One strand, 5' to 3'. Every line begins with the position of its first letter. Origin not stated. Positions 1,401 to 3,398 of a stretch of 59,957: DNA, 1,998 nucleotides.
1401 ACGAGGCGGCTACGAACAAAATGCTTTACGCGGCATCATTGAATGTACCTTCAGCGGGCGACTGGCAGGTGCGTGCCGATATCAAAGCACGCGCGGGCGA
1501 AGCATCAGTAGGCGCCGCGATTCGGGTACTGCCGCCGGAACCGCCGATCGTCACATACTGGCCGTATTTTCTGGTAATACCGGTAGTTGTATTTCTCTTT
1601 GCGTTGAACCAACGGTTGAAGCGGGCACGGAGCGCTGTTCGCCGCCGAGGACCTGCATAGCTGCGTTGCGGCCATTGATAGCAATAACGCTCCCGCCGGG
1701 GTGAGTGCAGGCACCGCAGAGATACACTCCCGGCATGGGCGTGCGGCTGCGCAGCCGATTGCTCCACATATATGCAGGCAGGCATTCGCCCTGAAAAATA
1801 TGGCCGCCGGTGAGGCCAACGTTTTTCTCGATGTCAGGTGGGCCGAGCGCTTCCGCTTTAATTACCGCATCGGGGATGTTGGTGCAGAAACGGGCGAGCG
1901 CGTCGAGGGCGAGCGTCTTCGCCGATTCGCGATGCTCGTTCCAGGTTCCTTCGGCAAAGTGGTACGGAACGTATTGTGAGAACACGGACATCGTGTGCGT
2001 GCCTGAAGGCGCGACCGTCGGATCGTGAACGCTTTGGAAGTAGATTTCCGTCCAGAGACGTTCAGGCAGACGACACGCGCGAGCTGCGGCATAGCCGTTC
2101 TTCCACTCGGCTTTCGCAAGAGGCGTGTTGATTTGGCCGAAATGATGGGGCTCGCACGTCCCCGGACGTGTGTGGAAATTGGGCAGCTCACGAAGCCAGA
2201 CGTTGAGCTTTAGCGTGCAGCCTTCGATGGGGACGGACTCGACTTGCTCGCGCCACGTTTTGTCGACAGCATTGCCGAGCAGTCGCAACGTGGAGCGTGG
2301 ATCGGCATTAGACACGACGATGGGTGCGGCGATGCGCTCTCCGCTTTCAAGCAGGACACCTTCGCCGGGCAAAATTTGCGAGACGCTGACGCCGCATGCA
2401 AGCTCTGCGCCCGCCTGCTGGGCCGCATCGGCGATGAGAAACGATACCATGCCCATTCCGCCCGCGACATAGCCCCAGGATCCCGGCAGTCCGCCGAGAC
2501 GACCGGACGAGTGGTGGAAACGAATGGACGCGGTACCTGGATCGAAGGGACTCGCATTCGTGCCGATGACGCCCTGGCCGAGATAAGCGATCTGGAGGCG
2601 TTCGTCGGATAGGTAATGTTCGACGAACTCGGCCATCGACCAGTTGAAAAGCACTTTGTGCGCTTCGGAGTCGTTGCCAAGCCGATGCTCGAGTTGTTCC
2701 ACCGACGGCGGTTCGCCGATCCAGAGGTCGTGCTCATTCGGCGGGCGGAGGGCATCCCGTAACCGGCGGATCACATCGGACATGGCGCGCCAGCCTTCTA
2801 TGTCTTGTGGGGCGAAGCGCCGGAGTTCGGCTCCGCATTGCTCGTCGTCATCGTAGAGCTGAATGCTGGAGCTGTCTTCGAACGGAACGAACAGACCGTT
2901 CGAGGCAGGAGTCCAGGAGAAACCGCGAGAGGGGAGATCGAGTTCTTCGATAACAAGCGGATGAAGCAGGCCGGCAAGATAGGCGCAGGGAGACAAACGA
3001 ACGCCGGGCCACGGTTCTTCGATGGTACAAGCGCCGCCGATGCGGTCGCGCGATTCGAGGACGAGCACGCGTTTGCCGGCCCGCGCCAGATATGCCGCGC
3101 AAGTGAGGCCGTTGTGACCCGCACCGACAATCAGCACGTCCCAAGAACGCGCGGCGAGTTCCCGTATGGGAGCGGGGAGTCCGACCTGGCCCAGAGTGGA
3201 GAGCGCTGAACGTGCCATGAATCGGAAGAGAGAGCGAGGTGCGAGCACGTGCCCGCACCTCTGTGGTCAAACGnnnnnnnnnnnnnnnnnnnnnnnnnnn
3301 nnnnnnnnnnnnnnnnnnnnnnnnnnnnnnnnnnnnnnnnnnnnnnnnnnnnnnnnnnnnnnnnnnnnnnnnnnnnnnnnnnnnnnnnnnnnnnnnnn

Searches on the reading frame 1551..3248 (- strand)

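Call 59: search_protein_families(library=pfam, proteins=[window:1551-3248:-], max_evalue=0.001)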
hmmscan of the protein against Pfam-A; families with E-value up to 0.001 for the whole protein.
window:1551-3248:- (565 aa): 10 families
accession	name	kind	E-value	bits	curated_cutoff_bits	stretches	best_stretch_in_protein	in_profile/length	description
PF13450.12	NAD_binding_8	-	3.6e-13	50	21.9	1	40-85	1-45/68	NAD(P)-binding Rossmann-like domain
PF01266.30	DAO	-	1.1e-11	45.3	27.9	1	37-73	1-38/353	FAD dependent oxidoreductase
PF01593.30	Amino_oxidase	-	4.3e-10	39.9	19.8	1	47-72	3-28/443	Flavin containing amine oxidoreductase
PF07992.20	Pyr_redox_2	-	1.7e-07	31.4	26.1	1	37-76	2-37/291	Pyridine nucleotide-disulphide oxidoreductase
PF12831.13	FAD_oxidored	-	1.7e-07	31.3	27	1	37-76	1-40/416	FAD dependent oxidoreductase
PF01946.23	Thi4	-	1.7e-06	27.9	26.2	1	36-73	18-56/235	Thi4 family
PF00890.30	FAD_binding_2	-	3.3e-06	27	20.4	1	37-73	1-37/414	FAD binding domain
PF01494.25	FAD_binding_3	-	3.8e-05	23.5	22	1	37-68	3-34/349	FAD binding domain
PF00070.33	Pyr_redox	-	0.00016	22.5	22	1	38-71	2-35/82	Pyridine nucleotide-disulphide oxidoreductase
PF03486.20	HI0933_like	-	0.00023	21.1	50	1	37-71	2-36/244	HI0933-like protein Rossmann domain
